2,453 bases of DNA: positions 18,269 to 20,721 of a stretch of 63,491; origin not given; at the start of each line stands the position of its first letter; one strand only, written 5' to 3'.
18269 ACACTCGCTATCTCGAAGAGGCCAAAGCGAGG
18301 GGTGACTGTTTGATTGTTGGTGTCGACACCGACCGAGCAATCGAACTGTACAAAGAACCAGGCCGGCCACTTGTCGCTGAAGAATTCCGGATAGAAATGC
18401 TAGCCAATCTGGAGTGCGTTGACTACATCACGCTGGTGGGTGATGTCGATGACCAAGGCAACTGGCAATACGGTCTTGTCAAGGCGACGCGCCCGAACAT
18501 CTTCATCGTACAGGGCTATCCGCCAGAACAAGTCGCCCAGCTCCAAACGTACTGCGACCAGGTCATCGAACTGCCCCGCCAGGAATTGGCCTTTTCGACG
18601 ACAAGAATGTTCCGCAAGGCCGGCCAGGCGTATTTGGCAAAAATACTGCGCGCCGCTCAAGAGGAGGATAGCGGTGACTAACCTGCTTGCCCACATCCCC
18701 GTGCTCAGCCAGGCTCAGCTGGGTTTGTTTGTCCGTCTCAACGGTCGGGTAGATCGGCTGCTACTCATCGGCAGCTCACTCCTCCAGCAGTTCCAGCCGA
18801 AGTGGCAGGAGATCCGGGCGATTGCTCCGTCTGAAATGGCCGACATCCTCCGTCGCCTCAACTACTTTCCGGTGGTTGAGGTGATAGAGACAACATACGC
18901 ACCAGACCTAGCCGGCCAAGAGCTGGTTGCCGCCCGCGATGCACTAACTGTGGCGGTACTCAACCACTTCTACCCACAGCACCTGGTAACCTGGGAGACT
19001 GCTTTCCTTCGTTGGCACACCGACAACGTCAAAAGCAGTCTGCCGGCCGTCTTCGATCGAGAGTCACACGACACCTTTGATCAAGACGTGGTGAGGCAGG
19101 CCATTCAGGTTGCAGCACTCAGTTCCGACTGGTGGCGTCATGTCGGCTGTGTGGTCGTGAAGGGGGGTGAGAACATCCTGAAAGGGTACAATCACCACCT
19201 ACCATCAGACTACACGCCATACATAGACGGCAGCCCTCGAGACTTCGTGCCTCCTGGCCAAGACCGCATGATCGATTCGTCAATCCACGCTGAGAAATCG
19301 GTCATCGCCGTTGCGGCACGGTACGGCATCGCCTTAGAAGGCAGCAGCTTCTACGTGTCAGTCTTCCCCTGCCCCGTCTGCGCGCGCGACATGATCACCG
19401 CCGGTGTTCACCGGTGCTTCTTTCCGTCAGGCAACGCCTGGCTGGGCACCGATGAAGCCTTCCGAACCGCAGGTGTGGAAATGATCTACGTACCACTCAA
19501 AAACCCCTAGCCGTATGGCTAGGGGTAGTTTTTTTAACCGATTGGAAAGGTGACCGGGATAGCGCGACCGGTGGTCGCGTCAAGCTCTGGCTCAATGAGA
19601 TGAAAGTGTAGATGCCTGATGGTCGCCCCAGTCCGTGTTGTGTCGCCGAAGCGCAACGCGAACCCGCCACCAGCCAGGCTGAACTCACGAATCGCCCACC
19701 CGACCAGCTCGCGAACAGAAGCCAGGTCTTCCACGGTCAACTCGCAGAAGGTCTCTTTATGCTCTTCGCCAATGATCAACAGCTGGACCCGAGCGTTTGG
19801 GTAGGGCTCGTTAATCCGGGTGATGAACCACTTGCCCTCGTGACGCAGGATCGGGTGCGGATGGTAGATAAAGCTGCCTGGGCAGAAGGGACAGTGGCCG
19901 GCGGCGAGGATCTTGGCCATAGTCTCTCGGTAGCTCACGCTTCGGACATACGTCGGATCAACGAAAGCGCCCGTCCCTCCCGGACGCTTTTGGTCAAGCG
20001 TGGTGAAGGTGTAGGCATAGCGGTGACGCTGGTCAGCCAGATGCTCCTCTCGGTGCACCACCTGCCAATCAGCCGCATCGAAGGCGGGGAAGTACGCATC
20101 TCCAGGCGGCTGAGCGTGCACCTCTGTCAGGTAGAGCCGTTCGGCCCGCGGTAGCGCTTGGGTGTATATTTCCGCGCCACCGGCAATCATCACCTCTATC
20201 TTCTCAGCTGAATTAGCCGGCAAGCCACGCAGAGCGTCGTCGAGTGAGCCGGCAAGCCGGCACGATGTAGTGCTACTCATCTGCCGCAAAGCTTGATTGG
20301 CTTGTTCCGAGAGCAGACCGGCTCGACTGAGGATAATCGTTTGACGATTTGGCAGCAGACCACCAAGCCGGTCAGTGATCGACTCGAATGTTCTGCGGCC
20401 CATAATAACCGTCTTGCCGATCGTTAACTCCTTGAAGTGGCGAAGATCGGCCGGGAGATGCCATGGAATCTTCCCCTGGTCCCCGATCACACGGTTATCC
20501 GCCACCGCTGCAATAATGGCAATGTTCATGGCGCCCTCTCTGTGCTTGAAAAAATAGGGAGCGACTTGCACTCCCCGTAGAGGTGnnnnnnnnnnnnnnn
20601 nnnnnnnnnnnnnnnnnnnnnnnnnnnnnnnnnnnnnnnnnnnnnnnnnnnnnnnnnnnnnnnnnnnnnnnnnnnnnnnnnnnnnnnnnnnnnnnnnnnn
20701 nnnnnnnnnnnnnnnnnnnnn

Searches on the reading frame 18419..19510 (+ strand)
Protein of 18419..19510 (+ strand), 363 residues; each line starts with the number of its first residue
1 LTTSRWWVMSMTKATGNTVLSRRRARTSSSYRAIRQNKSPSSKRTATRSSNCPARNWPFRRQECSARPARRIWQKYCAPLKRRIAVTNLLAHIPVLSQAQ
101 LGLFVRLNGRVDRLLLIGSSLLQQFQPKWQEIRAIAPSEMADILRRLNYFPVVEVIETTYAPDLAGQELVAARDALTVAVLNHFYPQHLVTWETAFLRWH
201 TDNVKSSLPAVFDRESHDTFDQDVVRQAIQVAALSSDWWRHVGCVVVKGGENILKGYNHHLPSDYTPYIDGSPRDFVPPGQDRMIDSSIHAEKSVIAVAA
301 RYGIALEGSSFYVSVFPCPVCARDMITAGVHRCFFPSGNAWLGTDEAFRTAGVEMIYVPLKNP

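Call 56: search_protein_families(library=pfam, max_evalue=0.00001, proteins=[window:18419-19510:+])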
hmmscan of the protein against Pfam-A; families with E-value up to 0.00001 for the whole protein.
window:18419-19510:+ (363 aa): 2 families
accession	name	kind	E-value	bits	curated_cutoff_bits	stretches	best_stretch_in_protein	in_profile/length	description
PF00383.29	dCMP_cyt_deam_1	-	1.8e-15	57.1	25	1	220-335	3-100/102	Cytidine and deoxycytidylate deaminase zinc-binding region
PF14437.12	MafB19-deam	-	2.2e-08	34.5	27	1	239-339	22-103/142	MafB19-like deaminase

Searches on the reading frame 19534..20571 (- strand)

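Call 56: search_protein_families(library=pfam, max_evalue=0.00001, proteins=[window:19534-20571:-])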
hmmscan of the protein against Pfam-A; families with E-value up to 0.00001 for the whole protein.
window:19534-20571:- (345 aa): 1 family
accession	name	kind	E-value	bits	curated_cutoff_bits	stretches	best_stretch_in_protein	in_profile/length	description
PF00186.24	DHFR_1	-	1e-50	172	25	1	17-193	2-158/159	Dihydrofolate reductase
